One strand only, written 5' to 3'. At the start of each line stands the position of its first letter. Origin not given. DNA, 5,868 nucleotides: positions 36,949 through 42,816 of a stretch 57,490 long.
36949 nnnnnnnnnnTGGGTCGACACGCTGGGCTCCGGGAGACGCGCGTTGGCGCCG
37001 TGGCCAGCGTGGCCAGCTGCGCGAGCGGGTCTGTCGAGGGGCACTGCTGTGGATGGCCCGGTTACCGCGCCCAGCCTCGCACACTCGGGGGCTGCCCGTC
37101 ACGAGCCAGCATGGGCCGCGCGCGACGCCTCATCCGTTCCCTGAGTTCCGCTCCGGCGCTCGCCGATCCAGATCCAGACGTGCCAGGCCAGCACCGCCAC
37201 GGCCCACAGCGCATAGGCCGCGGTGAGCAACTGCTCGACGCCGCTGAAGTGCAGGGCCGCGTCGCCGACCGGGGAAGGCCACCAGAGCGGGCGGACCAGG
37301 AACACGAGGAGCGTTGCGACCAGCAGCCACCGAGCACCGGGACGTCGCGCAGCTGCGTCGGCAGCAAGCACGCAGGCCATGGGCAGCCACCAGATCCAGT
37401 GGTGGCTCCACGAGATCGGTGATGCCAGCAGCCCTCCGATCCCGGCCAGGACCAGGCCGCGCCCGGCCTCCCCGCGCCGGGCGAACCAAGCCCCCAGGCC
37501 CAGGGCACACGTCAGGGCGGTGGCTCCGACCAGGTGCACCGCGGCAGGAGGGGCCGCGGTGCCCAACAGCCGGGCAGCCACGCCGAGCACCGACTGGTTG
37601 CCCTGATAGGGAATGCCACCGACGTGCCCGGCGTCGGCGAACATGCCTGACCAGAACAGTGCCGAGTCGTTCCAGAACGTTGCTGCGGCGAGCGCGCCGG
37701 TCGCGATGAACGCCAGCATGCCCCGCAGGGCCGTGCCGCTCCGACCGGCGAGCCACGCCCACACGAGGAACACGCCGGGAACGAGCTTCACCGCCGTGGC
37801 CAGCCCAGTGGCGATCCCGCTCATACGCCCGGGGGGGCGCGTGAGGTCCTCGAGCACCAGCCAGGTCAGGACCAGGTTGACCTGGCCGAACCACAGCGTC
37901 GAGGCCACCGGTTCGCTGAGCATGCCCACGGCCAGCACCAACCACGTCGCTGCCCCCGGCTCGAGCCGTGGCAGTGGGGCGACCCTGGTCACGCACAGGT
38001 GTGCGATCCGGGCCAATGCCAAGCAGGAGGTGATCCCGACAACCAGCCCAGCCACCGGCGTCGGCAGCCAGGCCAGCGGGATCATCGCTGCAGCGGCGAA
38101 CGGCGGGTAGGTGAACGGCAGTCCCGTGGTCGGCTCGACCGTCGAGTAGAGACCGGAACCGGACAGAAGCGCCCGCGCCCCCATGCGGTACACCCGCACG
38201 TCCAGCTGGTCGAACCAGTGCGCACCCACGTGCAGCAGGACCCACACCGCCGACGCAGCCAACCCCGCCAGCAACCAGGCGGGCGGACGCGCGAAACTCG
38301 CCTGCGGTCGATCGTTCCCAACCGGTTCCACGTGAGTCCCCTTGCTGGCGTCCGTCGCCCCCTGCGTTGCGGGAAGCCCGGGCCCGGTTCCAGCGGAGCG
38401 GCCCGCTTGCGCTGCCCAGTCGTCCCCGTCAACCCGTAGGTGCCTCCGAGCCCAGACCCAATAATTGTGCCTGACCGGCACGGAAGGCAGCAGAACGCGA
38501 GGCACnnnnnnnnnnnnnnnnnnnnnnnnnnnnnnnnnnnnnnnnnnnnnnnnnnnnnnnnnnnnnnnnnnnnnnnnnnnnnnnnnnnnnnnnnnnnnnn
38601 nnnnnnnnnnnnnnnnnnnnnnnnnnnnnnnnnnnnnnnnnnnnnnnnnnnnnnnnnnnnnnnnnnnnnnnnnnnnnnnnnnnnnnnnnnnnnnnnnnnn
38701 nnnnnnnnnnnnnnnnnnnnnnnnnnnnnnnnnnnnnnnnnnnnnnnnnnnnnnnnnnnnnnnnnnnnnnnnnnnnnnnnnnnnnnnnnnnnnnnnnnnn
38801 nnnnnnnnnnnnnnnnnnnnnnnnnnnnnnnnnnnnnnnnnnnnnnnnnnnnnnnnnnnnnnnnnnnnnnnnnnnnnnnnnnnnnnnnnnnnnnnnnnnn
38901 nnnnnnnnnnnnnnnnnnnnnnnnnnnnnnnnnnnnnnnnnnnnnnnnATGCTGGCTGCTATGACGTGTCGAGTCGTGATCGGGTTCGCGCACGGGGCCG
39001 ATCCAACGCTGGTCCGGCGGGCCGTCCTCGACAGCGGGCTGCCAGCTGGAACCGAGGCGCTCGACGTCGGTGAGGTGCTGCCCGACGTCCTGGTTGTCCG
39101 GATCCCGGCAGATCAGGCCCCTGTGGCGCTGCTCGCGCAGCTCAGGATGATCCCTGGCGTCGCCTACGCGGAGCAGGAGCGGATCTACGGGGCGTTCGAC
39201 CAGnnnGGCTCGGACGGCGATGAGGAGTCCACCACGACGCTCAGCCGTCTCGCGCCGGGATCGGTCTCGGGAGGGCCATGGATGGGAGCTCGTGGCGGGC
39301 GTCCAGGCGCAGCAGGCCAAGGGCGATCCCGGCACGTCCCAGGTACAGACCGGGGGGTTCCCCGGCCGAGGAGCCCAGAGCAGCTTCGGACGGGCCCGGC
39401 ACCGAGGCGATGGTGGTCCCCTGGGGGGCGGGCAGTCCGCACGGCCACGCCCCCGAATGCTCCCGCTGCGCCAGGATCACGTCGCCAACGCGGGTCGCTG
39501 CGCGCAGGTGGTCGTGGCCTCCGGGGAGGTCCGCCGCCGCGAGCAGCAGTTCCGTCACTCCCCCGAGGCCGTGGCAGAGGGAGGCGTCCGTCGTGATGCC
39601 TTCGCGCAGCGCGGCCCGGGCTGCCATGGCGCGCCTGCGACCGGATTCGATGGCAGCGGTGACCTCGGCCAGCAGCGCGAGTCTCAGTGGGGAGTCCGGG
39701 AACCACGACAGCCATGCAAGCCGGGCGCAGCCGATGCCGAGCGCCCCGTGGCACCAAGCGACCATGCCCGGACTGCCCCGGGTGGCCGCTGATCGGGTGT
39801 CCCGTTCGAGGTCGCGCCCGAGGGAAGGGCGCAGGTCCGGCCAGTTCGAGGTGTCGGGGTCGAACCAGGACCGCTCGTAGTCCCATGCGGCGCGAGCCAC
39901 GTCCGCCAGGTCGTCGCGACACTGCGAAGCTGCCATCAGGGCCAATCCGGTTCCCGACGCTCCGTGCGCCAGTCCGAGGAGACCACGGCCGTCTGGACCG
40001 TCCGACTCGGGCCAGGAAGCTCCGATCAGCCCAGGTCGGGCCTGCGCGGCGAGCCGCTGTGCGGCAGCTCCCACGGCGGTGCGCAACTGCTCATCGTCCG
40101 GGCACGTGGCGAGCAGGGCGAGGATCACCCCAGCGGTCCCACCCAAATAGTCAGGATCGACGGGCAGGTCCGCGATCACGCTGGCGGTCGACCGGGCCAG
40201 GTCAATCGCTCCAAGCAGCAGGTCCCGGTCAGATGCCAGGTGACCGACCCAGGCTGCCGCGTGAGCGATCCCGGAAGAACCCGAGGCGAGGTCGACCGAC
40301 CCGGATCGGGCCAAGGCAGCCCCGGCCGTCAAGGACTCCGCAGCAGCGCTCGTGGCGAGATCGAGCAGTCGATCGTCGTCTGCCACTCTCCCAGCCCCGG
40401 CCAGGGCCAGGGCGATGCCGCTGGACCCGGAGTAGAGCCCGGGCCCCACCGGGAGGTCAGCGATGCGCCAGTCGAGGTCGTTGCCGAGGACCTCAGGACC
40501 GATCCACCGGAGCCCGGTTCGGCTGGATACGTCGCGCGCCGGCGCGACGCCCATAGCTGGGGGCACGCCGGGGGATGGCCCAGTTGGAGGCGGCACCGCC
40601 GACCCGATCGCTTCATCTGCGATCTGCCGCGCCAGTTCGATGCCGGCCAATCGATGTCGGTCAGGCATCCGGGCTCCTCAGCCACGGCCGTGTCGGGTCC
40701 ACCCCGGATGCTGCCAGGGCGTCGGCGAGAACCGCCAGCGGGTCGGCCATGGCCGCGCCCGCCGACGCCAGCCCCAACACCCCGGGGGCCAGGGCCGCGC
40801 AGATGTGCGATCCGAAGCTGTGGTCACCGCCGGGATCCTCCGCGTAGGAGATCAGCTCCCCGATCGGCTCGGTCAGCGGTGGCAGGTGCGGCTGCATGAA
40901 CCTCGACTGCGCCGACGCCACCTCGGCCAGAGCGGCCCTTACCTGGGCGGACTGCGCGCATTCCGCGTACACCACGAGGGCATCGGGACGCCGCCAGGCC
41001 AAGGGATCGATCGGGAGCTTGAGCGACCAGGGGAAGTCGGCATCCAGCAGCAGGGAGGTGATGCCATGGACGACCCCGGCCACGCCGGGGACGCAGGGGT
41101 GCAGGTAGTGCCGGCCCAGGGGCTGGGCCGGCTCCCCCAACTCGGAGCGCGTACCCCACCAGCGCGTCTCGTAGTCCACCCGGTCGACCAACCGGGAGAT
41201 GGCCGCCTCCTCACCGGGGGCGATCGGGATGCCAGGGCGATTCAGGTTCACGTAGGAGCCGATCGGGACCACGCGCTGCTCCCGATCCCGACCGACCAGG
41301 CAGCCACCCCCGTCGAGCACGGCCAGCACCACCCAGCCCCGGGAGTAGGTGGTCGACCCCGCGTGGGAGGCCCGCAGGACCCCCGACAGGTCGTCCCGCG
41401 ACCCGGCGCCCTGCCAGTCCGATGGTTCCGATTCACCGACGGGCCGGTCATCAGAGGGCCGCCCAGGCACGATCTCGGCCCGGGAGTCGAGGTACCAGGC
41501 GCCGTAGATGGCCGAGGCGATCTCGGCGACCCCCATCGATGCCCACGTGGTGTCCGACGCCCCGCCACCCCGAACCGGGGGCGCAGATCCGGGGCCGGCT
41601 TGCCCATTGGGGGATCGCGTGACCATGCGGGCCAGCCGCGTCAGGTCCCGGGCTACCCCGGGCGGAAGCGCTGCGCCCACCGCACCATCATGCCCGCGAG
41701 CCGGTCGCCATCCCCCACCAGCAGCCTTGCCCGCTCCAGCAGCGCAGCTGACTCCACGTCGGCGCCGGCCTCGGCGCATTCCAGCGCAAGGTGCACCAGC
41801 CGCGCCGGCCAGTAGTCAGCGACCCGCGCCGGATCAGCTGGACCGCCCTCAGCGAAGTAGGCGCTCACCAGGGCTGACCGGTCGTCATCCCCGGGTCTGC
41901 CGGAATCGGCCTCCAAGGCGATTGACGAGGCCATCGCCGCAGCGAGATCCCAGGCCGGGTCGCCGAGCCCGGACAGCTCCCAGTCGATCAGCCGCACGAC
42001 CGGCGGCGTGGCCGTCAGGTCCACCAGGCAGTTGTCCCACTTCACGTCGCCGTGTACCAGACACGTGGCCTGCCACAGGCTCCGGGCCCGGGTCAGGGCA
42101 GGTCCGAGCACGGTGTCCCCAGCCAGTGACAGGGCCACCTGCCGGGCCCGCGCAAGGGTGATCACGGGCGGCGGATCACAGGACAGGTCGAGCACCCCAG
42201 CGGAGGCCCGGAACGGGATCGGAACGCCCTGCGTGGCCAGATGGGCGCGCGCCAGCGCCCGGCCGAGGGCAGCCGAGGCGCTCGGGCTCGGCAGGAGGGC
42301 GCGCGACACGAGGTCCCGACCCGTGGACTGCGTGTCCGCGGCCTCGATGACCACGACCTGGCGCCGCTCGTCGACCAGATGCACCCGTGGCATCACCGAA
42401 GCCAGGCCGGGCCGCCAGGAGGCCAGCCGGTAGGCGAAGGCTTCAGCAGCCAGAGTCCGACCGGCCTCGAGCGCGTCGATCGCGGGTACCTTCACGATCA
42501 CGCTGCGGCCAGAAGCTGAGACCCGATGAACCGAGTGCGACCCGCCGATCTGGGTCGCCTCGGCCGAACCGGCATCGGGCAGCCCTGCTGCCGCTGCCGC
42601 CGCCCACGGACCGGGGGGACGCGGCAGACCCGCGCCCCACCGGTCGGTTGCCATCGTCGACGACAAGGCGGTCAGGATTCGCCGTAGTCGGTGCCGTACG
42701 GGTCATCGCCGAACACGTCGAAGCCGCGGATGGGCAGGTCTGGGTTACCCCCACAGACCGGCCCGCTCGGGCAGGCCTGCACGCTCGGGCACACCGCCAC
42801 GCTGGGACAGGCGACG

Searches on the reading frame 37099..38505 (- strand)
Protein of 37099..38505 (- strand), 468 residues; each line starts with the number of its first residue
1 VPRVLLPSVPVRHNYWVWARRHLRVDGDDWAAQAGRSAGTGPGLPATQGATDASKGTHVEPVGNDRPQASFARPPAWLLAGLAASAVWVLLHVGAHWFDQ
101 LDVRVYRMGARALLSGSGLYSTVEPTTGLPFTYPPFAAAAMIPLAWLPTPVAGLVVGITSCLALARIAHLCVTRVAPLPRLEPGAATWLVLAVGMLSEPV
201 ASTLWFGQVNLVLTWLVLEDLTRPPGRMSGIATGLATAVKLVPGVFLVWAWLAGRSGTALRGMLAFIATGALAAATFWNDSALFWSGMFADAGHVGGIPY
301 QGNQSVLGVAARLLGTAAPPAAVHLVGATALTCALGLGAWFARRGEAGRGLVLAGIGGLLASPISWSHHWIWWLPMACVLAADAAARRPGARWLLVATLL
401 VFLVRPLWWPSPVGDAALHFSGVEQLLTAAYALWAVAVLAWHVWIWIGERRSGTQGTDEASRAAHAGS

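Call 3: search_protein_families(library=pfam, proteins=[window:37099-38505:-], max_evalue=0.01)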
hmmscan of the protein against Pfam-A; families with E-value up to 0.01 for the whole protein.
window:37099-38505:- (468 aa): 1 family
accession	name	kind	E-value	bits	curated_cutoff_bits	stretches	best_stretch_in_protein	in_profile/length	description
PF09594.16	GT87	-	1.2e-33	117.3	25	1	131-363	1-237/237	Glycosyltransferase family 87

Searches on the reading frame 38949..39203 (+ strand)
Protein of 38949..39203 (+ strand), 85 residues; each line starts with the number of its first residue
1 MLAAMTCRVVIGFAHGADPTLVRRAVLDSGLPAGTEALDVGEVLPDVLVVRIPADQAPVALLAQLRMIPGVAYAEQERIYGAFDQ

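Call 49: search_protein_families(library=pfam, proteins=[window:38949-39203:+], max_evalue=1)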
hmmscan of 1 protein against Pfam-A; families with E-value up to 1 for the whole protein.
seq(85 aa): 1 family
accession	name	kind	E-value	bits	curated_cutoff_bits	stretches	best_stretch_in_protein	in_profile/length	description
PF22148.1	Fervidolysin_NPro-like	-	0.093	13.6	21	1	46-76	50-80/81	Fervidolysin N-terminal prodomain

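Call 80: search_protein_families(library=pfam, alignment_id=A4, max_evalue=0.1)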
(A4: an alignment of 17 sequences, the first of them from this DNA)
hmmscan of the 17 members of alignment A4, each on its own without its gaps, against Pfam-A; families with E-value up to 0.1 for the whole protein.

A. member 1, seq(81 aa): 1 family
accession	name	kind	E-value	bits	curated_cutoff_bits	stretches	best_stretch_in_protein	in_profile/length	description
PF22148.1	Fervidolysin_NPro-like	-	0.082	13.7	21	0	42-72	50-80/81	Fervidolysin N-terminal prodomain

B. families by the number of members that match (of 17 scanned): 5 families
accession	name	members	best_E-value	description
PF22148.1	Fervidolysin_NPro-like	14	1.7e-09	Fervidolysin N-terminal prodomain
PF18075.7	FtsX_ECD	1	0.0055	FtsX extracellular domain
PF03927.19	NapD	1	0.029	NapD protein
PF18545.6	HalOD1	1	0.054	Halobacterial output domain 1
PF09864.15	MliC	1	0.077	Membrane-bound lysozyme-inhibitor of c-type lysozyme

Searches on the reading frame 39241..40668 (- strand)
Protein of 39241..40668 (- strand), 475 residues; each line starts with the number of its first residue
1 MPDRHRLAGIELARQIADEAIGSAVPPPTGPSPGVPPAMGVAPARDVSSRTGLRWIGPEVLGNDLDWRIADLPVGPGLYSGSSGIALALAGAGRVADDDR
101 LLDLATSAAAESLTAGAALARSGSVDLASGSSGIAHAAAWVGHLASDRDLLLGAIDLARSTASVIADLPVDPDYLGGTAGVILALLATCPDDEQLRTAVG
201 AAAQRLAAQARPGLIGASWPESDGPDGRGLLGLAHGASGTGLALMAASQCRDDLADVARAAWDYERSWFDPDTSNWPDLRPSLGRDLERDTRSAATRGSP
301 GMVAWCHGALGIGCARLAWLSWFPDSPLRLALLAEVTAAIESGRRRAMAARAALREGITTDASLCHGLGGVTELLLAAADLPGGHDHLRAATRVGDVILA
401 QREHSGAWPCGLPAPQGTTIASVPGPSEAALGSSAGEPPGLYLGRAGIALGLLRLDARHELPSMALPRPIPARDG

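Call 3: search_protein_families(library=pfam, proteins=[window:39241-40668:-], max_evalue=0.01)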
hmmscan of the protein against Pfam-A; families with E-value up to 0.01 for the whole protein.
window:39241-40668:- (475 aa): 1 family
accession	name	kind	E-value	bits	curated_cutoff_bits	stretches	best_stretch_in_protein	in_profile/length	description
PF05147.19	LANC_like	-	8.7e-42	143.4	23.2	1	74-464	3-348/350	Lanthionine synthetase C-like protein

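Call 18: search_protein_families(library=ncbifam, proteins=[window:39241-40668:-], max_evalue=0.01)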
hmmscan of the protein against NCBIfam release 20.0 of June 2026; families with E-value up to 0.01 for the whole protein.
window:39241-40668:- (475 aa): 3 families
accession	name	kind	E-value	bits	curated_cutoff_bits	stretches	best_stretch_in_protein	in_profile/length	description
TIGR03897.1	lanti_2_LanM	subfamily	5.6e-52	176.6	304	1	50-455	569-929/932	type 2 lanthipeptide synthetase LanM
NF038150.1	lanthi_synth_IV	equivalog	2.7e-24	85.6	650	2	122-406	553-812/851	class IV lanthionine synthetase LanL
NF038151.1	lanthi_synth_III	equivalog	3.7e-09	35.5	575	2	126-253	565-681/833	class III lanthionine synthetase LanKC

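Call 30: find_related_loci(query=A3, collection=metagenome_contigs, flank=8000)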
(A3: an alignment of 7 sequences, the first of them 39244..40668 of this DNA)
Query A3 (475 aa) in metagenome_contigs; peptide patterns used: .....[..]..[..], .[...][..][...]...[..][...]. (x = any residue, [..] = any of these).
600 stretches matched a pattern (row limit reached: there are more); 543 encode a relative of the query (tblastn E <= 1e-3); the best 80 are kept; 80 distinct loci.
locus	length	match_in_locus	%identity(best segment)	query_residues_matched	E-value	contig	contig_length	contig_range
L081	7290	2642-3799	37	55-472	2e-44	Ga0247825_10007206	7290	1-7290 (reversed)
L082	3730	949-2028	37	74-469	5e-42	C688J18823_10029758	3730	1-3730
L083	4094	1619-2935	31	26-469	4e-41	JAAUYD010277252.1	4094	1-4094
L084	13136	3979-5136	35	52-469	8e-41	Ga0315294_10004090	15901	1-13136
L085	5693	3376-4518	32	55-469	4e-40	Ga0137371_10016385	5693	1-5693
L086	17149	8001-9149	36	54-467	4e-40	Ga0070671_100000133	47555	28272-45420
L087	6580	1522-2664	32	55-469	3e-40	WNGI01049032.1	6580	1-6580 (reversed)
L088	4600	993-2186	32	10-455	7e-40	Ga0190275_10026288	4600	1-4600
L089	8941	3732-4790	35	74-455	1e-39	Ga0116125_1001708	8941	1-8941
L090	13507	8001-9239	32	31-469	3e-39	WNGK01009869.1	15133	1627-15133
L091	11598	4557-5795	32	31-469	3e-39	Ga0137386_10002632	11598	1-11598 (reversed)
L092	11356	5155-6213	35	74-455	4e-39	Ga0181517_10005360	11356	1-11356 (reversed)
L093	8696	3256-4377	37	74-469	6e-39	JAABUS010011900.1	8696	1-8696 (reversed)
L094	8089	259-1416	33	55-473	1e-38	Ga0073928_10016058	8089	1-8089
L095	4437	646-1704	35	74-455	2e-38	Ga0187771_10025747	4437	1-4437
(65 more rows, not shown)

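Call 54: search_protein_families(library=padloc, proteins=[window:39241-40668:-], max_evalue=0.01)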
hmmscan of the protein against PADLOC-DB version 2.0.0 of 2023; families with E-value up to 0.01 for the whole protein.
window:39241-40668:- (475 aa): 0 families

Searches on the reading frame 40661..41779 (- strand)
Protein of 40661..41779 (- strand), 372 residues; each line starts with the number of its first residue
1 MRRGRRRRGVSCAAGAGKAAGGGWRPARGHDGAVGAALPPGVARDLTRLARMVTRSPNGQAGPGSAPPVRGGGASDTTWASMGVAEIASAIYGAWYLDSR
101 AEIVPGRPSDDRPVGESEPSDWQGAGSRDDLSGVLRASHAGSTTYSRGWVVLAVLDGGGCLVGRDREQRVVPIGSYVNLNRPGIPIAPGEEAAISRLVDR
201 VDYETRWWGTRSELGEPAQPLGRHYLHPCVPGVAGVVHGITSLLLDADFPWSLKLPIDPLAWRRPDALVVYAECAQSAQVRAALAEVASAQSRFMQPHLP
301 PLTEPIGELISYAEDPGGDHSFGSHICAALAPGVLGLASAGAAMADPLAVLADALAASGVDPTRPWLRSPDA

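Call 3: search_protein_families(library=pfam, proteins=[window:40661-41779:-], max_evalue=0.01)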
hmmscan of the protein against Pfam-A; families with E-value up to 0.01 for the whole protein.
window:40661-41779:- (372 aa): 1 family
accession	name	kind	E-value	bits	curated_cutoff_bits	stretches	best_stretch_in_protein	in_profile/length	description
PF17914.6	HopA1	-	1.4e-19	71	22.7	1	214-367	18-170/170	HopA1 effector protein family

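Call 18: search_protein_families(library=ncbifam, proteins=[window:40661-41779:-], max_evalue=0.01)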
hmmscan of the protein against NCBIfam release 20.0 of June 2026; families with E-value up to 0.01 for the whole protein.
window:40661-41779:- (372 aa): 0 families

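Call 54: search_protein_families(library=padloc, proteins=[window:40661-41779:-], max_evalue=0.01)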
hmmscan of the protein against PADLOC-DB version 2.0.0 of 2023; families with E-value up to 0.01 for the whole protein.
window:40661-41779:- (372 aa): 0 families

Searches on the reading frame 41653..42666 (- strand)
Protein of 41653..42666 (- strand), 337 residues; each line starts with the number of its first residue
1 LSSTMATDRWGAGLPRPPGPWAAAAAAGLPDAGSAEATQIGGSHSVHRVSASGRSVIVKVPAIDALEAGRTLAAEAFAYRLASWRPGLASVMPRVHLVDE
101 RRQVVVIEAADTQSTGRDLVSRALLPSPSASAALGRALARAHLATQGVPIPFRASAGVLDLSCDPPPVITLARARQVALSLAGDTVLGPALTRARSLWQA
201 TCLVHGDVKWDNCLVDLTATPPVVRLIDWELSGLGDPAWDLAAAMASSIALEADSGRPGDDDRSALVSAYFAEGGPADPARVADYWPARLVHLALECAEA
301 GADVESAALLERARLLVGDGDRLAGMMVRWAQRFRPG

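Call 3: search_protein_families(library=pfam, proteins=[window:41653-42666:-], max_evalue=0.01)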
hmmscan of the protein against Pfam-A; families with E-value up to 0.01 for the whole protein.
window:41653-42666:- (337 aa): 2 families
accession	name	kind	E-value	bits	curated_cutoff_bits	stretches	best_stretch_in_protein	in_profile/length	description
PF01636.29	APH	-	1.7e-15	57.9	23.2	1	42-282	9-236/239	Phosphotransferase enzyme family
PF02958.26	EcKL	-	0.00016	21.6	22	1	201-253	215-269/294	Ecdysteroid kinase-like family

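Call 18: search_protein_families(library=ncbifam, proteins=[window:41653-42666:-], max_evalue=0.01)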
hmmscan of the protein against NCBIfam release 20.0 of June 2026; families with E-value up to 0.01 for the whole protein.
window:41653-42666:- (337 aa): 8 families
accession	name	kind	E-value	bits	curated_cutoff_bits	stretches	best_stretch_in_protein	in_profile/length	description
NF038156.1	lant_syn_V_LxmK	equivalog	1e-10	41.3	315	1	38-243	23-229/347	class V lanthionine synthetase subunit LxmK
NF041268.1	capreo_Cph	equivalog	1.1e-06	28.5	390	1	200-247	181-229/285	capreomycin phosphotransferase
NF041256.1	GntI_guanitoxin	equivalog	6.3e-06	25.7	357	1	201-279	175-240/282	guanitoxin biosynthesis pre-guanitoxin N-oxide kinase GntI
TIGR02721.1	ycfN_thiK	equivalog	6.5e-06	25.5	299.45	1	200-248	145-189/256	thiamine kinase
NF000088.1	viomycin_Vph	equivalog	0.00021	20.7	400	1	201-247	190-237/293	viomycin phosphotransferase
NF043056.1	T4SS_LegK1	equivalog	0.0013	17.4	550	1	203-230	210-237/516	Dot/Icm T4SS effector kinase LegK1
NF033068.1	APH_3p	equivalog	0.0044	16.6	205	0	191-247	165-218/255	APH(3') family aminoglycoside O-phosphotransferase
NF046102.1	CellCycRegCcrZ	equivalog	0.0071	15.8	400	0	201-249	153-198/260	cell cycle regulator CcrZ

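Call 54: search_protein_families(library=padloc, proteins=[window:41653-42666:-], max_evalue=0.01)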
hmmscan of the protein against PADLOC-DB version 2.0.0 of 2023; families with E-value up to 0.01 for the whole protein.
window:41653-42666:- (337 aa): 0 families
